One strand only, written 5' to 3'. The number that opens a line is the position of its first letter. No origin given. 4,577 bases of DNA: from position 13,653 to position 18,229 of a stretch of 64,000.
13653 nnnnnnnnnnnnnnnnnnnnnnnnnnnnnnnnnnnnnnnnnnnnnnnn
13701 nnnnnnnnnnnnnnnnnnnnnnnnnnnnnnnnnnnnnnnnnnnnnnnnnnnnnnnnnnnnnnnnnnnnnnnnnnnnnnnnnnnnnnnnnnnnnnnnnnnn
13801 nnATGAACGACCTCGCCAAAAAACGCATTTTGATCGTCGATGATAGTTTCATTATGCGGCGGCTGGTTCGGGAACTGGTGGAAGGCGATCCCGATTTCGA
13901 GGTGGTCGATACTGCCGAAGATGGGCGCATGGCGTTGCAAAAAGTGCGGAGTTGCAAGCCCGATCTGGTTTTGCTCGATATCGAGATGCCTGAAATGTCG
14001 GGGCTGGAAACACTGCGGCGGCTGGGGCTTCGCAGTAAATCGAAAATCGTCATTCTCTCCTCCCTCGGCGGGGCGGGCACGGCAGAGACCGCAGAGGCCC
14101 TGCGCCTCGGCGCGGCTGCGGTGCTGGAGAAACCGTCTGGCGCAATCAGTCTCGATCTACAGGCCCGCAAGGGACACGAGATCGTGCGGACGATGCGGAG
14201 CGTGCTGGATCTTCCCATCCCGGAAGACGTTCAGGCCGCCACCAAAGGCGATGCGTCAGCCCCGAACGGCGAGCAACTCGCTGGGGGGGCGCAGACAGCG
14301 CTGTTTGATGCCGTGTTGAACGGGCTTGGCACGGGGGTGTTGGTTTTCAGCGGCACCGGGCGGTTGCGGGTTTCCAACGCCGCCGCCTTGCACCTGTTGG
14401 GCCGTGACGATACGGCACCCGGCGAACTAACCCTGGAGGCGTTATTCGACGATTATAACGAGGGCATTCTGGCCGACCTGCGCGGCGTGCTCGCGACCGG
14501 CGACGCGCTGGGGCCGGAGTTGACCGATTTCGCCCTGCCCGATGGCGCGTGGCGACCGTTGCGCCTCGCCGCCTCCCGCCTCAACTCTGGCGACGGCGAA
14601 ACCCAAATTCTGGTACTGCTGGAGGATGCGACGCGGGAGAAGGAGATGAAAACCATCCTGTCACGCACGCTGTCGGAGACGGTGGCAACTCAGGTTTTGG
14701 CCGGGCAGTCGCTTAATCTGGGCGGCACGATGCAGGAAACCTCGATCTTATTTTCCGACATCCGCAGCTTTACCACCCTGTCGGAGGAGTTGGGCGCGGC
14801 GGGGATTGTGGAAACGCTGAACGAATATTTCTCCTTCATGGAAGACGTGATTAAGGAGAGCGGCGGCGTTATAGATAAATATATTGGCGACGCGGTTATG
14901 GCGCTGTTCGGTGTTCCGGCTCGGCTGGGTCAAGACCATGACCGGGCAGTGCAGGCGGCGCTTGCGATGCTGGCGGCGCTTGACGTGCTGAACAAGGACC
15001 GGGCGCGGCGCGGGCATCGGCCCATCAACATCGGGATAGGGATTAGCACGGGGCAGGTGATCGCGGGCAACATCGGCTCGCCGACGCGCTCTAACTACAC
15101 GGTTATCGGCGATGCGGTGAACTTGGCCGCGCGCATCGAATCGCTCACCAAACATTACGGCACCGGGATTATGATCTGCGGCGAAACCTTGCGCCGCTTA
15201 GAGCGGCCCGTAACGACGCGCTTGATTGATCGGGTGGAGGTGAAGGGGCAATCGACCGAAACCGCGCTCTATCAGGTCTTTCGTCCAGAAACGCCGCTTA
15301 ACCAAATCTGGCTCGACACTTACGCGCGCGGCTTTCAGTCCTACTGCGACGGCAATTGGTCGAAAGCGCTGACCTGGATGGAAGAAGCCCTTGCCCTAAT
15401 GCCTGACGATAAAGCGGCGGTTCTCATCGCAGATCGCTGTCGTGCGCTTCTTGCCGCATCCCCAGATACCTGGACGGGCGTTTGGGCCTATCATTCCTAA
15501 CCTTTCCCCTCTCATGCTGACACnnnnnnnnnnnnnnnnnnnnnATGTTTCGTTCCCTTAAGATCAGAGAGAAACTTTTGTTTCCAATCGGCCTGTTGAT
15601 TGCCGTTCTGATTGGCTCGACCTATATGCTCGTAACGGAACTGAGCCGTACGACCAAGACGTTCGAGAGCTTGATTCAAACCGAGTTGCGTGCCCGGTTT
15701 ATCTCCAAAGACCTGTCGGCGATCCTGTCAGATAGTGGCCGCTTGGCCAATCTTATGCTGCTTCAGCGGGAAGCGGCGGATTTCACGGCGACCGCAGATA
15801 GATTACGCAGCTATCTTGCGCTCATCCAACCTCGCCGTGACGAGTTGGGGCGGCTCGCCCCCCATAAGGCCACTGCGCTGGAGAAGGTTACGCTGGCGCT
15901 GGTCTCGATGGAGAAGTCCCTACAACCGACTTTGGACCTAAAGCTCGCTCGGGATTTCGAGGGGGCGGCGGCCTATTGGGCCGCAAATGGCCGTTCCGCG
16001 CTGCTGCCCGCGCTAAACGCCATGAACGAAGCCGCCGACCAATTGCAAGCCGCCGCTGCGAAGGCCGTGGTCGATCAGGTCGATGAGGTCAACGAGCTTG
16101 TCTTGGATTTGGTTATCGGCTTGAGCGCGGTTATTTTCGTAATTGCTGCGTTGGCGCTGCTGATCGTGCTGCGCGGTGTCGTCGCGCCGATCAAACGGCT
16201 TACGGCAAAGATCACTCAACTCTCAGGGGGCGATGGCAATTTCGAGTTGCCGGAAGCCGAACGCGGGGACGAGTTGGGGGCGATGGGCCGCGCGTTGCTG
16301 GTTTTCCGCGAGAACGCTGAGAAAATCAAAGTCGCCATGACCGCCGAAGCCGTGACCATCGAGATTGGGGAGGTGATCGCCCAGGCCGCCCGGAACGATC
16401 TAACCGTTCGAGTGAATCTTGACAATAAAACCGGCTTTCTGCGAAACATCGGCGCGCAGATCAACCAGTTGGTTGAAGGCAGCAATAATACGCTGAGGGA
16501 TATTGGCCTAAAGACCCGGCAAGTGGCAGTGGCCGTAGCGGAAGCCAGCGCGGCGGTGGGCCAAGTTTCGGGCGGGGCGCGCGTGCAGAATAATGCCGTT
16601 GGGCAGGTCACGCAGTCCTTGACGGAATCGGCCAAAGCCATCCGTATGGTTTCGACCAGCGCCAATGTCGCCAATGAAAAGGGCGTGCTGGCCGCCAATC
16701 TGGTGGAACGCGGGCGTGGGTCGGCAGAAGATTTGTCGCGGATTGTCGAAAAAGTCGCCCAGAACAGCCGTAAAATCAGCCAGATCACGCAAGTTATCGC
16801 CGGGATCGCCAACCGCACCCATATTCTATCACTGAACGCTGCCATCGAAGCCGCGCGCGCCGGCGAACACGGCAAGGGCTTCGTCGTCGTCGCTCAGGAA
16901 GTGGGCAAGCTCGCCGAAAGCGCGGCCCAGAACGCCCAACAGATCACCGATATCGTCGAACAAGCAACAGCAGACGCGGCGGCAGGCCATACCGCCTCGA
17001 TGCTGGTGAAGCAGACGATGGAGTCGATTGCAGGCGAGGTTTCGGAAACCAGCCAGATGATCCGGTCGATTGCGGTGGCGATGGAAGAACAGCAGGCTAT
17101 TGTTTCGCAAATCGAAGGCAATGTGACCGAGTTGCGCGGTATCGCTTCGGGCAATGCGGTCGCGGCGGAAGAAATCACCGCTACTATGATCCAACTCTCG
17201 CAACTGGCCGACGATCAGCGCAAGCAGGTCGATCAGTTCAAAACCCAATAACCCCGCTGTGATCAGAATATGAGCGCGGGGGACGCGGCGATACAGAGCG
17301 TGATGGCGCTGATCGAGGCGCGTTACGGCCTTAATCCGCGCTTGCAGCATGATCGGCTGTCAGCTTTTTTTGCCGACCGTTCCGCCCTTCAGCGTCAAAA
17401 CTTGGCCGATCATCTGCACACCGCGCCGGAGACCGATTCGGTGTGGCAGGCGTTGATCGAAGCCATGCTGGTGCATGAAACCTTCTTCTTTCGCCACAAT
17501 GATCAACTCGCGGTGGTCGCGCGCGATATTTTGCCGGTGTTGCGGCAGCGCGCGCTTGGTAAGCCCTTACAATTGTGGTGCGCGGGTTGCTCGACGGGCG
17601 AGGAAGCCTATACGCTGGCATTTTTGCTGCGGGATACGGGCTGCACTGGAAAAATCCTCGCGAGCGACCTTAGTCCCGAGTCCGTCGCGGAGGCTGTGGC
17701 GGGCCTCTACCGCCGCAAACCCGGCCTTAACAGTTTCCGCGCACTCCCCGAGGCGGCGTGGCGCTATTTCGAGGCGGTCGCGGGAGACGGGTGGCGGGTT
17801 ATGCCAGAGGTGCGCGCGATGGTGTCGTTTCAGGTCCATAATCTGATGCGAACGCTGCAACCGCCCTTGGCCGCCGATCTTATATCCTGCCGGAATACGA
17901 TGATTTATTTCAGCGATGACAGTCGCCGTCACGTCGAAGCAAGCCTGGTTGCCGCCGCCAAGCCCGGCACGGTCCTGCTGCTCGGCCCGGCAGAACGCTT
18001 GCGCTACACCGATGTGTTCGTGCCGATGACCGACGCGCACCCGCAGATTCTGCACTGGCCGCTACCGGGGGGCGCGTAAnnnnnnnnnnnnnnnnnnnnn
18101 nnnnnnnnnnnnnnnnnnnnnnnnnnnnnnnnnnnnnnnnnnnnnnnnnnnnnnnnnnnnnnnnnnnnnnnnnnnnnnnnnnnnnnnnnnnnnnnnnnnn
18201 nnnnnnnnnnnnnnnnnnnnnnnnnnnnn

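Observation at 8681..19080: Complete chemosensory (Che-like) cluster whose dedicated response regulator is a class III nucleotide cyclase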

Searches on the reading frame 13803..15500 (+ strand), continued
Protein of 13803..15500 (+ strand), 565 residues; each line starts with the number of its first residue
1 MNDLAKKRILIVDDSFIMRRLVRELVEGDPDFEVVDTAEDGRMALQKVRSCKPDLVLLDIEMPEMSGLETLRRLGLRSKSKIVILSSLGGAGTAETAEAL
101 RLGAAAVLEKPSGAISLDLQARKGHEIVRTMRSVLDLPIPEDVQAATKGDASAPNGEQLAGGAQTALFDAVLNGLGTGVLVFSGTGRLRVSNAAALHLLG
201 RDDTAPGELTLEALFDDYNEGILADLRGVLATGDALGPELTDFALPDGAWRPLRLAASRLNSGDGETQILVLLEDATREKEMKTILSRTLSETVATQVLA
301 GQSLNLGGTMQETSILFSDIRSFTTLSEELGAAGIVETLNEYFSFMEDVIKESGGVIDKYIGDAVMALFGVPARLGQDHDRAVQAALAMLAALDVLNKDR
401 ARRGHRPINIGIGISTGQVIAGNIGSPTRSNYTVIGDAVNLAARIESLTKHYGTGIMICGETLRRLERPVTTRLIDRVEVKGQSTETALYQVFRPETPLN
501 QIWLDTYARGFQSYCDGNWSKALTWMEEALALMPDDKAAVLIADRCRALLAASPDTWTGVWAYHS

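Call 76: predict_structure(alignment_id=A4)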
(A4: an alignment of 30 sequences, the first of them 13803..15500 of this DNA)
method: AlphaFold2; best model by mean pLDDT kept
length: 565 residues; sequences in the alignment: 30
mean_pLDDT: 82.6   pTM: 0.51
mean pLDDT of the five models: 82.6, 81.6, 79.9, 78.2, 76.5
residues with pLDDT >= 90: 201; 70-90: 277; 50-70: 58; < 50: 29
segments of 3 or more residues with pLDDT < 50: 1-3, 114-116, 144-163
pLDDT, mean of each block of 10 residues (from residue 1): 67 82 83 89 86 89 77 77 77 72 81 51 76 80 40 29 59 84 86 88 73 85 88 86 87 90 75 87 74 70 64 94 86 88 91 90 91 90 97 91 89 94 74 85 93 95 95 91 83 92 97 96 98 96 95 89 66
secondary structure, 60 per line:
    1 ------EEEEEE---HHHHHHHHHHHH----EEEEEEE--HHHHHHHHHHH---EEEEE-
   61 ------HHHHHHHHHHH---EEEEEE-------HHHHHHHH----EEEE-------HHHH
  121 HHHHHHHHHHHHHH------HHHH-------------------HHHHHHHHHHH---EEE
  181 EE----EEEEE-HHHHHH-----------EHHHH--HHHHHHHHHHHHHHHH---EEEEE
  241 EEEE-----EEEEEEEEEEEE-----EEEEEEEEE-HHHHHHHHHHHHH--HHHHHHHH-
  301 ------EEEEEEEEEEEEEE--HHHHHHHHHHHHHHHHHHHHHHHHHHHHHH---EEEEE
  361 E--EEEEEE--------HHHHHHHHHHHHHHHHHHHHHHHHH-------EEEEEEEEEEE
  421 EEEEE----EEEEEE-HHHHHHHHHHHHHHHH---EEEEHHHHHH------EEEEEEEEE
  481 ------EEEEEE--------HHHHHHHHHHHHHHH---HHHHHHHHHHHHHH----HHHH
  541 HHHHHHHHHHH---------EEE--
elements in order: E7-12 H16-27 E32-38 H41-51 E55-59 H67-77 E81-86 H94-101 E106-109 H117-134 H141-144 H164-174 E178-182 E187-191 H193-198 H211-214 H217-232 E236-244 E250-261 E267-275 H277-289 H292-299 E307-320 H323-352 E356-361 E364-369 H378-402 E410-425 E430-435 H437-452 E456-459 H460-465 E472-480 E487-492 H501-515 H519-532 H537-551 E561-563

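Call 79: find_encoding_contigs(protein=P0067, flank=10000, max_places=1)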
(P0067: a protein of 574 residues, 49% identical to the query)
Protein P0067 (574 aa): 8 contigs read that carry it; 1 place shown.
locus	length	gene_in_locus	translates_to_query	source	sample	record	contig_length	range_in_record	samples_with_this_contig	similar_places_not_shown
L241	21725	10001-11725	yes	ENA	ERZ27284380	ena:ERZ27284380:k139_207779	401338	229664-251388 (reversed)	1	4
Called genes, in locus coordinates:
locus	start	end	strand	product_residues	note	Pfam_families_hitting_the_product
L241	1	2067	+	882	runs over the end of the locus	PF22735:NNH3, PF24883:NPHP3_N (faint), PF05729:NACHT, PF13599:Pentapeptide_4 (weak)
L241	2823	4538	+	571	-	PF00672:HAMP (weak), PF00015:MCPsignal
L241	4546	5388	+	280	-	PF01739:CheR, PF08242:Methyltransf_12 (faint)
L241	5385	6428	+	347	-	PF01339:CheB_methylest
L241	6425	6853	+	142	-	-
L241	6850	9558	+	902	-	PF01627:Hpt, PF02518:HATPase_c, PF01584:CheW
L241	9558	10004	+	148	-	-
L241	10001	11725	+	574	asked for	PF00072:Response_reg, PF08448:PAS_4 (weak), PF00211:Guanylate_cyc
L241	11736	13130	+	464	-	PF01584:CheW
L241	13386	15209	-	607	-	PF13522:GATase_6, PF13537:GATase_7, PF01380:SIS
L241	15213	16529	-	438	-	PF00483:NTP_transferase (weak), PF01128:IspD (weak), PF12804:NTP_transf_3, PF25084:LbH_EIF2B (faint), PF00132:Hexapep, PF25087:GMPPB_C (weak), PF00132:Hexapep, PF14602:Hexapep_2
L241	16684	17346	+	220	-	PF00702:Hydrolase, PF08282:Hydrolase_3 (faint), PF12710:HAD, PF13344:Hydrolase_6 (faint), PF13419:HAD_2, PF13242:Hydrolase_like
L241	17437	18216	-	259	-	PF00950:ABC-3, PF01032:FecCD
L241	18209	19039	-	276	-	PF00005:ABC_tran, PF13304:AAA_21 (faint)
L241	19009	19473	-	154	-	PF01475:FUR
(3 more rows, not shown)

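Call 80: find_encoding_contigs(protein=P0089, flank=10000, max_places=1)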
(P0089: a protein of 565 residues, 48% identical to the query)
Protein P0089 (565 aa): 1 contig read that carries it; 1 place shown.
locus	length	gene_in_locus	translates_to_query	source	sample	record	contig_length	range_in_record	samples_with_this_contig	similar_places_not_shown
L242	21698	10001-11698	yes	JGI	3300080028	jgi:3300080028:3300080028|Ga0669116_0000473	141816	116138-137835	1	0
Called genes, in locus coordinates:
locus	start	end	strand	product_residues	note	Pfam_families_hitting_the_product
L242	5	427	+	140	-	PF12616:DUF3775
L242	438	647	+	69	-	PF06150:ChaB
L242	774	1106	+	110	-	PF00034:Cytochrom_C (faint)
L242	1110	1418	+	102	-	-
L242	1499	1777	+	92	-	-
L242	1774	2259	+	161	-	PF07332:Phage_holin_3_6 (weak)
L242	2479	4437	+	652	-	PF00672:HAMP (faint), PF00015:MCPsignal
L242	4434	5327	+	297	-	PF01739:CheR, PF08242:Methyltransf_12 (faint), PF13649:Methyltransf_25 (faint)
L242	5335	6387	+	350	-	PF01339:CheB_methylest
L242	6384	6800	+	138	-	-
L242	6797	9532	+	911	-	PF01627:Hpt, PF02518:HATPase_c, PF01584:CheW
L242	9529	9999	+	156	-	-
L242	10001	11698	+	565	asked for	PF00072:Response_reg, PF00211:Guanylate_cyc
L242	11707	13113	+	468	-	PF01584:CheW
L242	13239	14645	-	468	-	PF00202:Aminotran_3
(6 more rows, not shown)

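Call 81: find_encoding_contigs(protein=P0005, flank=10000, max_places=1)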
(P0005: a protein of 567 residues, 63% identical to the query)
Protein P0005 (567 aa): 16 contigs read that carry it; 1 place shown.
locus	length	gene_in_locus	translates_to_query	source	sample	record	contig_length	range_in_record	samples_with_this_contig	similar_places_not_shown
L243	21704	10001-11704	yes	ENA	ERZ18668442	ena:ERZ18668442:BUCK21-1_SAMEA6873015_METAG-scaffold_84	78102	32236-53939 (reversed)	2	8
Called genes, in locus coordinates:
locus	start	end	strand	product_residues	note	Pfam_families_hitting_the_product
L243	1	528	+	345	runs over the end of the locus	PF07883:Cupin_2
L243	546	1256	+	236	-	PF01557:FAA_hydrolase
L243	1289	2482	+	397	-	PF01494:FAD_binding_3, PF13450:NAD_binding_8 (weak), PF01266:DAO (weak)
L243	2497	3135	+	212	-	PF02798:GST_N, PF13417:GST_N_3, PF13409:GST_N_2, PF13410:GST_C_2 (weak)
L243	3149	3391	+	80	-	-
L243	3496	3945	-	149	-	PF00571:CBS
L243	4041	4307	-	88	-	PF07969:Amidohydro_3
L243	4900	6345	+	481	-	PF01584:CheW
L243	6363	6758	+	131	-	-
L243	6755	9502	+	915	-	PF01627:Hpt, PF02518:HATPase_c, PF01584:CheW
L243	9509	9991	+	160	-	-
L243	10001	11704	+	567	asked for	PF00072:Response_reg, PF08448:PAS_4 (weak), PF00211:Guanylate_cyc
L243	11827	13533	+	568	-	PF00672:HAMP (weak), PF00015:MCPsignal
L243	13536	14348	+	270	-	PF01739:CheR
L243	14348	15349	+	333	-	PF01339:CheB_methylest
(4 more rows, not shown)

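Call 86: fold_search(model_id=the predicted structure, library=pdb)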
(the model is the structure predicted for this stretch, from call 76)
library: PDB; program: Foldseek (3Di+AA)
matches with E <= 10: 1907; with E <= 0.001: 897
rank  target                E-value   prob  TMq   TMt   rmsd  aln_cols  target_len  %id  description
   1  6fht_A                2.7e-18  1.00  0.32  0.25  20.8       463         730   25  Crystal structure of an artificial phytochrome regulated adenylate/guanylate cyclase in its dark adapted Pr form (released 2018-04-18)
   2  2w01_C                7.3e-17  1.00  0.31  0.84   2.9       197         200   40  Crystal structure of the guanylyl cyclase Cya2 (released 2008-09-30)
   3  6fht_B                8.6e-17  1.00  0.32  0.25  20.7       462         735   24  Crystal structure of an artificial phytochrome regulated adenylate/guanylate cyclase in its dark adapted Pr form (released 2018-04-18)
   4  4yut_A                1.3e-16  1.00  0.31  0.49  13.6       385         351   22  Crystal structure of photoactivated adenylyl cyclase of a cyanobacteriaOscillatoria acuminata in orthorhombic form (released 2016-06-01)
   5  2w01_D                1.5e-16  1.00  0.31  0.86   3.4       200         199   40  Crystal structure of the guanylyl cyclase Cya2 (released 2008-09-30)
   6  2w01_B                1.5e-16  1.00  0.31  0.86   3.4       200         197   40  Crystal structure of the guanylyl cyclase Cya2 (released 2008-09-30)
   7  8qfi                  1.6e-16  1.00  0.32  0.54   7.9       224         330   33  Room temperature crystal structure of the Photoactivated Adenylate Cyclase OaPAC after blue light excitation at 1.8 us d (released 2023-11-01)
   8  3r5g_B                2.6e-16  1.00  0.32  0.88   3.2       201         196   37  Crystal structure of the adenylyl cyclase CyaB from P. aeruginosa (released 2012-01-11)
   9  4yus                  2.7e-16  1.00  0.31  0.49   8.1       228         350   31  Crystal structure of photoactivated adenylyl cyclase of a cyanobacteriaOscillatoria acuminata in hexagonal form (released 2016-06-01)
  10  8qfg                  5.5e-16  1.00  0.32  0.54   8.0       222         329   33  Cryogenic crystal structure of the Photoactivated Adenylate Cyclase OaPAC after 5 seconds of blue light illumination (released 2023-11-01)
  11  2w01_A                5.8e-16  1.00  0.31  0.85   3.4       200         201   40  Crystal structure of the guanylyl cyclase Cya2 (released 2008-09-30)
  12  3r5g_A                6.5e-16  1.00  0.32  0.89   3.1       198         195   37  Crystal structure of the adenylyl cyclase CyaB from P. aeruginosa (released 2012-01-11)
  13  1wc0_A                1.8e-15  1.00  0.30  0.81   2.9       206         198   32  Soluble adenylyl cyclase CyaC from S. platensis in complex with alpha, beta-methylene-ATP (released 2004-12-20)
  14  1wc0_B                2.4e-15  1.00  0.30  0.81   2.8       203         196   33  Soluble adenylyl cyclase CyaC from S. platensis in complex with alpha, beta-methylene-ATP (released 2004-12-20)
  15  1wc1_A                2.5e-15  1.00  0.31  0.85   2.5       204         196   33  Soluble adenylyl cyclase CyaC from S. platensis in complex with Rp- ATPalphaS (released 2004-12-20)
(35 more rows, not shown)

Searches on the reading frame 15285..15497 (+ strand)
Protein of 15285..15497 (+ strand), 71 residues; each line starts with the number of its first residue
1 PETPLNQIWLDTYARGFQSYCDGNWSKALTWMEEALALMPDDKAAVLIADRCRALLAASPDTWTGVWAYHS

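Call 94: search_protein_families(library=pfam, proteins=[window:15285-15497:+], max_evalue=1)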
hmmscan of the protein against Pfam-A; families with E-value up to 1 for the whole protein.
window:15285-15497:+ (71 aa): 3 families
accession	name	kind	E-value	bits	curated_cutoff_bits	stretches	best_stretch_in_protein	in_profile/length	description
PF07719.23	TPR_2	-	5.2e-05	23.5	27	1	13-42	5-34/34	Tetratricopeptide repeat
PF23557.1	TPR_leprecan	-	0.025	14.4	27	1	12-62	5-56/310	Leprecan family TPR-like repeat region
PF13176.12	TPR_7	-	0.1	13.2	27.9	1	22-42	12-32/36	Tetratricopeptide repeat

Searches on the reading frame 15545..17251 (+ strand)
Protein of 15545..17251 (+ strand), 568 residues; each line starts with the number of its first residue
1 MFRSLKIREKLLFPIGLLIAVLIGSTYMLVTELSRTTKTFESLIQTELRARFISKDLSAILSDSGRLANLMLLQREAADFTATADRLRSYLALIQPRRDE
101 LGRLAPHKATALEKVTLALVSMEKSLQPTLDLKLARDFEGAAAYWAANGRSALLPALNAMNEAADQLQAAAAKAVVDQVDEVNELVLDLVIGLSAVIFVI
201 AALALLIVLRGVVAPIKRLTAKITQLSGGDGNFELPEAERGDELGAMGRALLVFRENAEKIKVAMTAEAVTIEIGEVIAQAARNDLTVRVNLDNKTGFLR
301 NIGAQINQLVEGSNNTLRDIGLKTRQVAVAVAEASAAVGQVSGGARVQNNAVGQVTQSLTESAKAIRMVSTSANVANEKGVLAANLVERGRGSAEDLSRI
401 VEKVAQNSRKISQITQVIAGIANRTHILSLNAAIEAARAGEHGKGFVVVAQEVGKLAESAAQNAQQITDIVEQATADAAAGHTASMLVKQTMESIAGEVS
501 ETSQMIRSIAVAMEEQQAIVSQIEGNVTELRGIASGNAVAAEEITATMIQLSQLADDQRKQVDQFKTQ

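Call 4: search_protein_families(library=pfam, proteins=[window:15545-17251:+], max_evalue=0.01)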
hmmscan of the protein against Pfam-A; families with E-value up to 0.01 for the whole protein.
window:15545-17251:+ (568 aa): 2 families
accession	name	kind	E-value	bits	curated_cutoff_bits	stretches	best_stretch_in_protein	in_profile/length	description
PF00015.26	MCPsignal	-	2.7e-29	102.6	34.6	1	383-531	7-169/172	Methyl-accepting chemotaxis protein (MCP) signalling domain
PF00672.30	HAMP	-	3e-09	37.5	25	1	209-259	3-52/53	HAMP domain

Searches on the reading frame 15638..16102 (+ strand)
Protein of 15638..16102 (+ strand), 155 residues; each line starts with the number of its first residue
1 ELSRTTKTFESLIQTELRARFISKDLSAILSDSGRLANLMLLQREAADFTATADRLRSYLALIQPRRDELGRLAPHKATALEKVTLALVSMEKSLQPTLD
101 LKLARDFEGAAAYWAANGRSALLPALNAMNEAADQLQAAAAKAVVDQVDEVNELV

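Call 84: search_solved_structures(query=window:15638-16102:+, max_evalue=1)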
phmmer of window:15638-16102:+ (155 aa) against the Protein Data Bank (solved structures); distinct sequences matched with E-value up to 1: 0.

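Call 94: search_protein_families(library=pfam, proteins=[window:15638-16102:+], max_evalue=1)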
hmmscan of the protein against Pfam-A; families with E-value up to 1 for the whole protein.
window:15638-16102:+ (155 aa): 0 families

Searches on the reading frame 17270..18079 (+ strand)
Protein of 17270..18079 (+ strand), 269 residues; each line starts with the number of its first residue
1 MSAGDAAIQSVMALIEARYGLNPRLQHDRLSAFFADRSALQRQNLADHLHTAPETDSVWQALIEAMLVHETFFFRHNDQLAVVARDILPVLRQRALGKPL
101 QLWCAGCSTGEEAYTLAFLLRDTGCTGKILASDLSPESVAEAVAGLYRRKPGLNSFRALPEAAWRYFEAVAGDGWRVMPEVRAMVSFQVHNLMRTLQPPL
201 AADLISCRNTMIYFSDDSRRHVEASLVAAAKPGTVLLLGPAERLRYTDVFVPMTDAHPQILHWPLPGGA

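Call 4: search_protein_families(library=pfam, proteins=[window:17270-18079:+], max_evalue=0.01)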
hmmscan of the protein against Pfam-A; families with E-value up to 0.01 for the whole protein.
window:17270-18079:+ (269 aa): 2 families
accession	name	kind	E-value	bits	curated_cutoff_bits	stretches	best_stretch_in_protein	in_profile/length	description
PF01739.24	CheR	-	3e-41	141.4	27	1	70-250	2-186/195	CheR methyltransferase, SAM binding domain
PF13649.12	Methyltransf_25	-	0.0027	18.8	27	0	105-149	4-44/97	Methyltransferase domain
